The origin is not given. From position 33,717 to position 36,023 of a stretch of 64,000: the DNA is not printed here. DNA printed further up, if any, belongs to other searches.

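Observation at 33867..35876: Lon protease with a receiver domain inserted ahead of the AAA+ module and no substrate-recognition N-domain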

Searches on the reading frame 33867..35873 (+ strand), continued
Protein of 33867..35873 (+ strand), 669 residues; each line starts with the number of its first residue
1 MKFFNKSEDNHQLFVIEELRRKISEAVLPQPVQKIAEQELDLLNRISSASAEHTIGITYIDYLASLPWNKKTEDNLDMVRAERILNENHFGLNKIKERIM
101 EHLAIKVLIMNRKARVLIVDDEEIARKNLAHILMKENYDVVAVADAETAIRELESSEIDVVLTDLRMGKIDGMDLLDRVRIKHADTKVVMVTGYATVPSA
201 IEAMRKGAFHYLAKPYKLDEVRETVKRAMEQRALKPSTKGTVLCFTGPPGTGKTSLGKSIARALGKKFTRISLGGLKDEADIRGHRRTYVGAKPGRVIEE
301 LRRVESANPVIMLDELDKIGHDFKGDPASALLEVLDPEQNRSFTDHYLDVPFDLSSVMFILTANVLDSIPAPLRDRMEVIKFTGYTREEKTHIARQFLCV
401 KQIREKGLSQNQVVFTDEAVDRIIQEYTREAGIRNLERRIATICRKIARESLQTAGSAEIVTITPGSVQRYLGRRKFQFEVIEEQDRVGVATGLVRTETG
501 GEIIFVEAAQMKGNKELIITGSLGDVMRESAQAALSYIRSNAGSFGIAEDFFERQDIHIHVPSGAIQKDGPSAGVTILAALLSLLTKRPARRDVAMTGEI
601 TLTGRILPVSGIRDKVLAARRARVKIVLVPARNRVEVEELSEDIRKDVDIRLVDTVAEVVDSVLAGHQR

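Call 39: find_homologous_proteins(query=P0122, max_evalue=1e-20)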
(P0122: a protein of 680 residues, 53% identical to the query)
Query P0122 (680 aa): 8000 proteins with E <= 1e-20 among 8000 candidates; the best 120 are listed.
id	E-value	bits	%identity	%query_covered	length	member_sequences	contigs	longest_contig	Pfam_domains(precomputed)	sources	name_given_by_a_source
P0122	0.0e+0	1499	100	100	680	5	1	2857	PF05362.20,PF00004.36,PF13401.13,PF22667.3,PF07728.21,PF00072.31,PF13541.13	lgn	-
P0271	0.0e+0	1465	97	100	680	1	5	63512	PF05362.20,PF00004.36,PF13401.13,PF22667.3,PF07728.21,PF00072.31,PF13541.13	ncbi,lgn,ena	-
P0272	0.0e+0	1218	80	100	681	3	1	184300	PF05362.20,PF00004.36,PF13401.13,PF22667.3,PF07728.21,PF00072.31,PF13541.13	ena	-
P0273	0.0e+0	1090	72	100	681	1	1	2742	PF07724.21,PF05362.20,PF00004.36,PF13401.13,PF22667.3,PF07728.21,PF00072.31,PF13541.13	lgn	-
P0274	0.0e+0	1087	72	100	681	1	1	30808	PF05362.20,PF00004.36,PF13401.13,PF22667.3,PF07728.21,PF00072.31,PF13541.13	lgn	-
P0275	0.0e+0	1083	72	100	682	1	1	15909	PF05362.20,PF00004.36,PF22667.3,PF07728.21,PF00072.31,PF13541.13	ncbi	-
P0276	0.0e+0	1079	72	99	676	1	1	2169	PF07724.21,PF05362.20,PF00004.36,PF13401.13,PF22667.3,PF07728.21,PF00072.31,PF13541.13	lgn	-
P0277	0.0e+0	1078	72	99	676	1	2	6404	PF05362.20,PF00004.36,PF13401.13,PF22667.3,PF07728.21,PF00072.31,PF13541.13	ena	-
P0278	0.0e+0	1078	72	99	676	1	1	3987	PF05362.20,PF00004.36,PF13401.13,PF22667.3,PF07728.21,PF00072.31,PF13541.13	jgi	-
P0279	0.0e+0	1078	72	99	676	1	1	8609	PF07724.21,PF05362.20,PF00004.36,PF13401.13,PF22667.3,PF07728.21,PF00072.31,PF13541.13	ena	-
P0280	0.0e+0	1076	72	99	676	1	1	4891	PF05362.20,PF00004.36,PF13401.13,PF22667.3,PF07728.21,PF00072.31,PF13541.13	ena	-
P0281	0.0e+0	1076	71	99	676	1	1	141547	PF07724.21,PF05362.20,PF00004.36,PF13401.13,PF22667.3,PF07728.21,PF00072.31,PF13541.13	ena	-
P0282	0.0e+0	1076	71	100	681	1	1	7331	PF07724.21,PF05362.20,PF00004.36,PF13401.13,PF22667.3,PF07728.21,PF00072.31,PF13541.13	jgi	jgi:ATP-dependent Lon protease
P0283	0.0e+0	1076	71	100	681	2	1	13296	PF05362.20,PF00004.36,PF13401.13,PF22667.3,PF07728.21,PF00072.31,PF13541.13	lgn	-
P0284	0.0e+0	1074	71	99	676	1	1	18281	PF07724.21,PF05362.20,PF00004.36,PF13401.13,PF22667.3,PF07728.21,PF00072.31,PF13541.13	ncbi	-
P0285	0.0e+0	1074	72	99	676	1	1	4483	PF05362.20,PF00004.36,PF13401.13,PF22667.3,PF07728.21,PF00072.31,PF13541.13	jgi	jgi:ATP-dependent Lon protease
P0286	0.0e+0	1074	71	100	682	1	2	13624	PF07724.21,PF05362.20,PF00004.36,PF22667.3,PF07728.21,PF00072.31,PF13191.13,PF13541.13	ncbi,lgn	-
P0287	0.0e+0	1073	71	100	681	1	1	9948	PF07724.21,PF05362.20,PF00004.36,PF13401.13,PF22667.3,PF07728.21,PF00072.31,PF13541.13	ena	-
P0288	0.0e+0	1073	71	99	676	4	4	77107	PF07724.21,PF05362.20,PF00004.36,PF13401.13,PF22667.3,PF07728.21,PF00072.31,PF13541.13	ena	-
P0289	0.0e+0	1071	72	100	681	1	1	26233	PF05362.20,PF00004.36,PF13401.13,PF22667.3,PF07728.21,PF00072.31,PF13191.13,PF13541.13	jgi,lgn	jgi:ATP-dependent Lon protease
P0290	0.0e+0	1071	71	100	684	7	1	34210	PF05362.20,PF00004.36,PF13401.13,PF22667.3,PF07728.21,PF00072.31,PF13541.13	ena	-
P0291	0.0e+0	1070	71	100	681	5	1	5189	PF05362.20,PF00004.36,PF13401.13,PF22667.3,PF07728.21,PF00072.31,PF13541.13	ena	-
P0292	0.0e+0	1070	71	100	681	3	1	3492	PF05362.20,PF00004.36,PF13401.13,PF22667.3,PF07728.21,PF00072.31,PF13541.13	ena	-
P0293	0.0e+0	1068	71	100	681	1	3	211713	PF07724.21,PF05362.20,PF00004.36,PF13401.13,PF22667.3,PF07728.21,PF00072.31,PF13541.13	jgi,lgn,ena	-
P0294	0.0e+0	1067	71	100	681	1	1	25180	PF07724.21,PF05362.20,PF00004.36,PF22667.3,PF07728.21,PF00072.31,PF13541.13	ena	-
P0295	0.0e+0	1067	72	100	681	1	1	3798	PF05362.20,PF00004.36,PF13401.13,PF22667.3,PF07728.21,PF00072.31,PF13191.13,PF13541.13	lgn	-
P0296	0.0e+0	1066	71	100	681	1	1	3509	PF05362.20,PF00004.36,PF22667.3,PF07728.21,PF00072.31,PF13541.13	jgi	jgi:ATP-dependent Lon protease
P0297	0.0e+0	1065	71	100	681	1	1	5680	PF05362.20,PF00004.36,PF13401.13,PF22667.3,PF07728.21,PF00072.31,PF13191.13,PF13541.13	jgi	jgi:ATP-dependent Lon protease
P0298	0.0e+0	1064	71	100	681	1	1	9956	PF05362.20,PF00004.36,PF13401.13,PF22667.3,PF07728.21,PF00072.31,PF13541.13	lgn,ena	-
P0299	0.0e+0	1064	72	100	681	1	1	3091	PF05362.20,PF00004.36,PF13401.13,PF22667.3,PF07728.21,PF00072.31,PF13191.13,PF13541.13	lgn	-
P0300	0.0e+0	1063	70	100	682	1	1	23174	PF05362.20,PF00004.36,PF22667.3,PF07728.21,PF00072.31,PF13541.13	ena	-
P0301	0.0e+0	1063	72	98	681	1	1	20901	PF07724.21,PF05362.20,PF00004.36,PF13401.13,PF22667.3,PF07728.21,PF00072.31,PF13541.13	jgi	jgi:ATP-dependent Lon protease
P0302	0.0e+0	1063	70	100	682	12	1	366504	PF05362.20,PF00004.36,PF22667.3,PF07728.21,PF00072.31,PF13541.13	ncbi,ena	-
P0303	0.0e+0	1063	70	100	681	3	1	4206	PF07724.21,PF05362.20,PF00004.36,PF13401.13,PF22667.3,PF07728.21,PF00072.31,PF13541.13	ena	-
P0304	0.0e+0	1063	71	100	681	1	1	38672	PF07724.21,PF05362.20,PF00004.36,PF22667.3,PF07728.21,PF00072.31,PF13541.13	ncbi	-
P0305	0.0e+0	1063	70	100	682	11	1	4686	PF05362.20,PF00004.36,PF22667.3,PF07728.21,PF00072.31,PF13541.13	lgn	-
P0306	0.0e+0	1062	72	99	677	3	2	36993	PF05362.20,PF00004.36,PF22667.3,PF07728.21,PF00072.31,PF13541.13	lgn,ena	-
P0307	0.0e+0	1061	71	100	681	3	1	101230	PF05362.20,PF00004.36,PF13401.13,PF22667.3,PF07728.21,PF00072.31,PF13541.13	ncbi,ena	-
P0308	0.0e+0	1060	71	100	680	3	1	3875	PF05362.20,PF00004.36,PF13401.13,PF22667.3,PF07728.21,PF00072.31,PF13541.13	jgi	jgi:ATP-dependent Lon protease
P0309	0.0e+0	1059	71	100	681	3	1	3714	PF05362.20,PF00004.36,PF22667.3,PF07728.21,PF00072.31,PF13541.13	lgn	-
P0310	0.0e+0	1059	70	100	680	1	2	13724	PF05362.20,PF00004.36,PF22667.3,PF07728.21,PF00072.31,PF13541.13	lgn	-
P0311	0.0e+0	1059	70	100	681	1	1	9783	PF05362.20,PF00004.36,PF22667.3,PF07728.21,PF00072.31,PF13541.13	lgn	-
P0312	0.0e+0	1059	70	100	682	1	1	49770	PF05362.20,PF00004.36,PF22667.3,PF07728.21,PF00072.31,PF13541.13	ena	-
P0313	0.0e+0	1058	70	100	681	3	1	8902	PF05362.20,PF00004.36,PF13401.13,PF22667.3,PF07728.21,PF00072.31,PF13541.13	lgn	-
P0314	0.0e+0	1056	70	100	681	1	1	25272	PF05362.20,PF00004.36,PF22667.3,PF07728.21,PF00072.31,PF13191.13,PF13541.13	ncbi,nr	ncbi:MAG: endopeptidase La [Desulfobulbaceae bacterium]|nr:MAG: endopeptidase La [Desulfobulbaceae b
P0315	0.0e+0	1053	70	100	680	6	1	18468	PF05362.20,PF00004.36,PF13401.13,PF22667.3,PF07728.21,PF00072.31,PF13541.13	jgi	-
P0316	0.0e+0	1052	70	100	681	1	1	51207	PF05362.20,PF00004.36,PF22667.3,PF07728.21,PF00072.31,PF13541.13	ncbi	-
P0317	0.0e+0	1052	70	100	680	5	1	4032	PF05362.20,PF00004.36,PF22667.3,PF07728.21,PF00072.31,PF13541.13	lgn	-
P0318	0.0e+0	1052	69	100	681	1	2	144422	PF07724.21,PF05362.20,PF00004.36,PF13401.13,PF22667.3,PF07728.21,PF00072.31,PF13541.13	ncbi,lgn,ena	-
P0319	0.0e+0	1050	69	100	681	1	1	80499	PF05362.20,PF00004.36,PF13401.13,PF22667.3,PF07728.21,PF00072.31,PF13541.13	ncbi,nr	ncbi:MAG: endopeptidase La [Proteobacteria bacterium]|nr:endopeptidase La [Pseudomonadota bacterium]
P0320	0.0e+0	1050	71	97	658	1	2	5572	PF05362.20,PF00004.36,PF22667.3,PF07728.21,PF00072.31,PF13191.13,PF13541.13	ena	-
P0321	0.0e+0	1048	71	99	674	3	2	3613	PF05362.20,PF00004.36,PF13401.13,PF22667.3,PF07728.21,PF00072.31,PF13541.13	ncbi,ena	-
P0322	0.0e+0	1048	70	100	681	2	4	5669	PF05362.20,PF00004.36,PF13401.13,PF22667.3,PF07728.21,PF00072.31,PF13541.13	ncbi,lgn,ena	-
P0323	0.0e+0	1047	69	100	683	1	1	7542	PF05362.20,PF00004.36,PF22667.3,PF07728.21,PF00072.31,PF13541.13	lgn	-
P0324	0.0e+0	1047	68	100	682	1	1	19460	PF05362.20,PF00004.36,PF13401.13,PF22667.3,PF07728.21,PF00072.31,PF13541.13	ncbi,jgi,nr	ncbi:MAG: endopeptidase La [Desulfobulbaceae bacterium]|nr:endopeptidase La [Desulfobulbaceae bacter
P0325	0.0e+0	1045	71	97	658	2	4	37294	PF05362.20,PF00004.36,PF22667.3,PF07728.21,PF00072.31,PF13191.13,PF13541.13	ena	-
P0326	0.0e+0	1045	70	99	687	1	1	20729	PF05362.20,PF00004.36,PF13401.13,PF22667.3,PF07728.21,PF00072.31,PF13191.13,PF13541.13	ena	-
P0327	0.0e+0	1044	68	100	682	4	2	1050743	PF05362.20,PF00004.36,PF13401.13,PF22667.3,PF07728.21,PF00072.31,PF13191.13,PF13541.13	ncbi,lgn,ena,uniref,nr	ncbi:endopeptidase La [uncultured Desulfobulbus sp.]|uniref:endopeptidase La n=1 Tax=uncultured Desu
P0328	0.0e+0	1044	70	98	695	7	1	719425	PF07724.21,PF05362.20,PF00004.36,PF13401.13,PF22667.3,PF07728.21,PF00072.31,PF13191.13,PF13541.13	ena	-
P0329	0.0e+0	1042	69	100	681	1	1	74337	PF07724.21,PF05362.20,PF00004.36,PF13401.13,PF22667.3,PF07728.21,PF00072.31,PF13541.13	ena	-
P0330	0.0e+0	1041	69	100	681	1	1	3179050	PF05362.20,PF00004.36,PF13401.13,PF22667.3,PF07728.21,PF00072.31,PF13541.13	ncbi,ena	-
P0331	0.0e+0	1041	69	100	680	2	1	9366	PF07724.21,PF05362.20,PF00004.36,PF22667.3,PF07728.21,PF00072.31,PF13541.13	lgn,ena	-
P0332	0.0e+0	1040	69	99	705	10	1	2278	PF07724.21,PF05362.20,PF00004.36,PF13401.13,PF22667.3,PF07728.21,PF00072.31,PF13191.13,PF13541.13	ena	-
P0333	0.0e+0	1040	69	100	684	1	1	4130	PF05362.20,PF00004.36,PF22667.3,PF07728.21,PF00072.31,PF13541.13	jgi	jgi:ATP-dependent Lon protease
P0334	0.0e+0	1039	69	100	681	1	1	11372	PF07724.21,PF05362.20,PF00004.36,PF13401.13,PF22667.3,PF07728.21,PF00072.31,PF13541.13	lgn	-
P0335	0.0e+0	1039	70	100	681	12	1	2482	PF07724.21,PF05362.20,PF00004.36,PF22667.3,PF07728.21,PF00072.31,PF13541.13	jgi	-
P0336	0.0e+0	1039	69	100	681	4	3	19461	PF05362.20,PF00004.36,PF22667.3,PF07728.21,PF00072.31,PF13541.13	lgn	-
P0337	0.0e+0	1038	71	97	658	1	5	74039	PF05362.20,PF00004.36,PF22667.3,PF07728.21,PF00072.31,PF13191.13,PF13541.13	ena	-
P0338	0.0e+0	1037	70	100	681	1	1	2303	PF05362.20,PF00004.36,PF13401.13,PF22667.3,PF07728.21,PF00072.31,PF13541.13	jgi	jgi:ATP-dependent Lon protease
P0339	0.0e+0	1036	68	100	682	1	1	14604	PF05362.20,PF00004.36,PF13401.13,PF22667.3,PF07728.21,PF00072.31,PF13191.13,PF13541.13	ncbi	-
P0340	0.0e+0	1032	68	100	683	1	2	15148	PF05362.20,PF00004.36,PF13401.13,PF22667.3,PF07728.21,PF00072.31,PF13541.13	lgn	-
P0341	0.0e+0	1032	69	98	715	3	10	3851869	PF07724.21,PF05362.20,PF00004.36,PF13401.13,PF22667.3,PF07728.21,PF00072.31,PF13541.13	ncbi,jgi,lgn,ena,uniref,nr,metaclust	ncbi:response regulator receiver protein [Desulfobulbus propionicus DSM 2032]|uniref:endopeptidase L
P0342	0.0e+0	1029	67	100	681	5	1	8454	PF05362.20,PF00004.36,PF13401.13,PF22667.3,PF07728.21,PF00072.31,PF13191.13,PF13541.13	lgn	-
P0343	0.0e+0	1029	68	100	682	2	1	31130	PF05362.20,PF00004.36,PF13401.13,PF22667.3,PF07728.21,PF00072.31,PF13191.13,PF13541.13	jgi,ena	-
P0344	0.0e+0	1027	68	100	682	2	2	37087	PF05362.20,PF00004.36,PF22667.3,PF07728.21,PF00072.31,PF13191.13,PF13541.13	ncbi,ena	-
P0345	0.0e+0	1027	68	100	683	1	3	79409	PF05362.20,PF00004.36,PF13401.13,PF22667.3,PF07728.21,PF00072.31,PF13541.13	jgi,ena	-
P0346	0.0e+0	1026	67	98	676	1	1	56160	PF05362.20,PF00004.36,PF13401.13,PF22667.3,PF07728.21,PF00072.31,PF13541.13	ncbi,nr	ncbi:MAG: endopeptidase La [Desulfobulbus sp.]|nr:endopeptidase La [Desulfobulbus sp.]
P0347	0.0e+0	1025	68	100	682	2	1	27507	PF05362.20,PF00004.36,PF13401.13,PF22667.3,PF07728.21,PF00072.31,PF13191.13,PF13541.13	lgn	-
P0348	0.0e+0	1024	67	100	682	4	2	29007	PF05362.20,PF00004.36,PF13401.13,PF22667.3,PF07728.21,PF00072.31,PF13541.13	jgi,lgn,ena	-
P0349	0.0e+0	1023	67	98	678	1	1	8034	PF05362.20,PF00004.36,PF13401.13,PF22667.3,PF07728.21,PF00072.31,PF13541.13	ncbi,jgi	-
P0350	0.0e+0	1023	68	100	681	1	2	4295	PF05362.20,PF00004.36,PF22667.3,PF07728.21,PF00072.31,PF13541.13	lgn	-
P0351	0.0e+0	1022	68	100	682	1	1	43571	PF05362.20,PF00004.36,PF13401.13,PF22667.3,PF07728.21,PF00072.31,PF13191.13,PF13541.13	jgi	-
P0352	0.0e+0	1021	68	98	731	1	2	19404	PF05362.20,PF00004.36,PF13401.13,PF22667.3,PF07728.21,PF00072.31,PF13541.13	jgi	jgi:ATP-dependent Lon protease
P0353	0.0e+0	1021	68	100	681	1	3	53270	PF05362.20,PF00004.36,PF22667.3,PF07728.21,PF00072.31,PF13541.13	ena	-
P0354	0.0e+0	1021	68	100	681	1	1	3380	PF05362.20,PF00004.36,PF22667.3,PF07728.21,PF00072.31,PF13541.13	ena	-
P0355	0.0e+0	1020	68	100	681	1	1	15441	PF05362.20,PF00004.36,PF22667.3,PF07728.21,PF00072.31,PF13541.13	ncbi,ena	-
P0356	0.0e+0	1019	69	98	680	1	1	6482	PF05362.20,PF00004.36,PF22667.3,PF07728.21,PF00072.31,PF13541.13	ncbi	-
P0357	0.0e+0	1018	67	100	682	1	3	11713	PF05362.20,PF00004.36,PF13401.13,PF22667.3,PF07728.21,PF00072.31,PF13541.13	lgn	-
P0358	0.0e+0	1016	67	98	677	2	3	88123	PF07724.21,PF05362.20,PF00004.36,PF13401.13,PF22667.3,PF07728.21,PF00072.31,PF13541.13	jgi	jgi:ATP-dependent Lon protease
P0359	0.0e+0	1016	68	100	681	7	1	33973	PF05362.20,PF00004.36,PF13401.13,PF22667.3,PF07728.21,PF00072.31,PF13191.13,PF13541.13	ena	-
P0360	0.0e+0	1016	68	100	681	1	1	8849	PF05362.20,PF00004.36,PF22667.3,PF07728.21,PF00072.31,PF13541.13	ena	-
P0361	0.0e+0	1015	66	99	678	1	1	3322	PF05362.20,PF00004.36,PF13401.13,PF22667.3,PF07728.21,PF00072.31,PF13541.13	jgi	jgi:ATP-dependent Lon protease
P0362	0.0e+0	1015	68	100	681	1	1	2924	PF05362.20,PF00004.36,PF22667.3,PF07728.21,PF00072.31,PF13541.13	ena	-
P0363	0.0e+0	1015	66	98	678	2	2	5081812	PF05362.20,PF00004.36,PF13401.13,PF22667.3,PF07728.21,PF00072.31,PF13541.13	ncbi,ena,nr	nr:endopeptidase La [uncultured Desulfobulbus sp.]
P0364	0.0e+0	1015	66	100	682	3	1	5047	PF05362.20,PF00004.36,PF13401.13,PF22667.3,PF07728.21,PF00072.31,PF13541.13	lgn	-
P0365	0.0e+0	1013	66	99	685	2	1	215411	PF05362.20,PF00004.36,PF13401.13,PF22667.3,PF07728.21,PF00072.31,PF13541.13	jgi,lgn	jgi:ATP-dependent Lon protease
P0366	0.0e+0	1011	68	98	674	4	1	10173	PF05362.20,PF00004.36,PF13401.13,PF22667.3,PF07728.21,PF00072.31,PF13541.13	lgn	-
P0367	0.0e+0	1010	66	100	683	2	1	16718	PF07724.21,PF05362.20,PF00004.36,PF13401.13,PF22667.3,PF07728.21,PF00072.31,PF13541.13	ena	-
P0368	0.0e+0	1010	67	100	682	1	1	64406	PF05362.20,PF00004.36,PF22667.3,PF07728.21,PF00072.31,PF13541.13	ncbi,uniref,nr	ncbi:endopeptidase La [Desulfobulbus sp.]|uniref:endopeptidase La n=1 Tax=Desulfobulbus sp. TaxID=89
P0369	1.6e-298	1010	66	100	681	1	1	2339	PF05362.20,PF00004.36,PF22667.3,PF07728.21,PF00072.31,PF13541.13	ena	-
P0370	8.3e-298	1008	67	100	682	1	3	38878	PF05362.20,PF00004.36,PF22667.3,PF07728.21,PF00072.31,PF13191.13,PF13541.13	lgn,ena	-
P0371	1.0e-297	1007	66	98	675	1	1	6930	PF07724.21,PF05362.20,PF00004.36,PF13401.13,PF22667.3,PF07728.21,PF00072.31,PF13541.13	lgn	-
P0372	1.3e-297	1007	67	100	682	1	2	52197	PF07724.21,PF05362.20,PF00004.36,PF22667.3,PF07728.21,PF00072.31,PF13541.13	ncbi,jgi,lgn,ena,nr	ncbi:MAG: endopeptidase La [Desulfobulbus sp.]|nr:endopeptidase La [Desulfobulbus sp.]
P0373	7.0e-297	1005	65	98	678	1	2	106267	PF05362.20,PF00004.36,PF13401.13,PF22667.3,PF07728.21,PF00072.31,PF13541.13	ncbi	ncbi:MAG: endopeptidase La [Desulfobulbus sp.]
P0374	7.6e-297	1004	66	98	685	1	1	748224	PF05362.20,PF00004.36,PF22667.3,PF07728.21,PF00072.31,PF13541.13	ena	-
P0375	9.0e-297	1004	67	100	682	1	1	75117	PF05362.20,PF00004.36,PF22667.3,PF07728.21,PF00072.31,PF13191.13,PF13541.13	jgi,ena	-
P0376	5.8e-296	1002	70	93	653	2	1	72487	PF05362.20,PF00004.36,PF22667.3,PF07728.21,PF00072.31,PF13541.13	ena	-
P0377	7.2e-296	1001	66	98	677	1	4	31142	PF05362.20,PF00004.36,PF13401.13,PF22667.3,PF07728.21,PF00072.31,PF13541.13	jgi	jgi:ATP-dependent Lon protease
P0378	1.6e-295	1000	66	98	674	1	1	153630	PF05362.20,PF00004.36,PF13401.13,PF22667.3,PF07728.21,PF00072.31,PF13541.13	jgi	jgi:ATP-dependent Lon protease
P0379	5.7e-295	998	66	99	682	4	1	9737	PF05362.20,PF00004.36,PF13401.13,PF22667.3,PF07728.21,PF00072.31,PF13191.13,PF13541.13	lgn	-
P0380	5.9e-295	998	64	100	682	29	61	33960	PF07724.21,PF05362.20,PF00004.36,PF22667.3,PF07728.21,PF00072.31,PF13541.13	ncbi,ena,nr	ncbi:MAG: endopeptidase La [Desulfobulbus sp.]|nr:endopeptidase La [Desulfobulbus sp.]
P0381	6.0e-295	998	66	98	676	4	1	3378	PF05362.20,PF00004.36,PF13401.13,PF22667.3,PF07728.21,PF00072.31,PF13541.13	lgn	-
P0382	6.6e-295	998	67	100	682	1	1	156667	PF07724.21,PF05362.20,PF00004.36,PF22667.3,PF07728.21,PF00072.31,PF13191.13,PF13541.13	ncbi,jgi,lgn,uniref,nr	ncbi:MAG: endopeptidase La [Desulfobulbus sp.]|jgi:ATP-dependent Lon protease|uniref:endopeptidase L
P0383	7.2e-295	998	65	99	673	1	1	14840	PF05362.20,PF00004.36,PF22667.3,PF07728.21,PF00072.31,PF13541.13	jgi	jgi:ATP-dependent Lon protease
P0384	7.5e-295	998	66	99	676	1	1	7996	PF05362.20,PF00004.36,PF13401.13,PF22667.3,PF07728.21,PF00072.31,PF13541.13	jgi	-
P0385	7.9e-295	998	74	88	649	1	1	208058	PF05362.20,PF00004.36,PF22667.3,PF07728.21,PF00072.31,PF13191.13,PF13541.13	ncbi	-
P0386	2.0e-294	996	67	97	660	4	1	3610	PF05362.20,PF00004.36,PF13401.13,PF22667.3,PF07728.21,PF00072.31,PF13191.13,PF13541.13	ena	-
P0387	3.0e-294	996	65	100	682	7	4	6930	PF07724.21,PF05362.20,PF00004.36,PF22667.3,PF07728.21,PF00072.31,PF13541.13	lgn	-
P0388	5.1e-294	995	67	99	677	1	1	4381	PF05362.20,PF00004.36,PF13401.13,PF22667.3,PF07728.21,PF00072.31,PF13541.13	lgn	-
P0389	6.7e-294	995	66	98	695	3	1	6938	PF05362.20,PF00004.36,PF13401.13,PF22667.3,PF07728.21,PF00072.31,PF13541.13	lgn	-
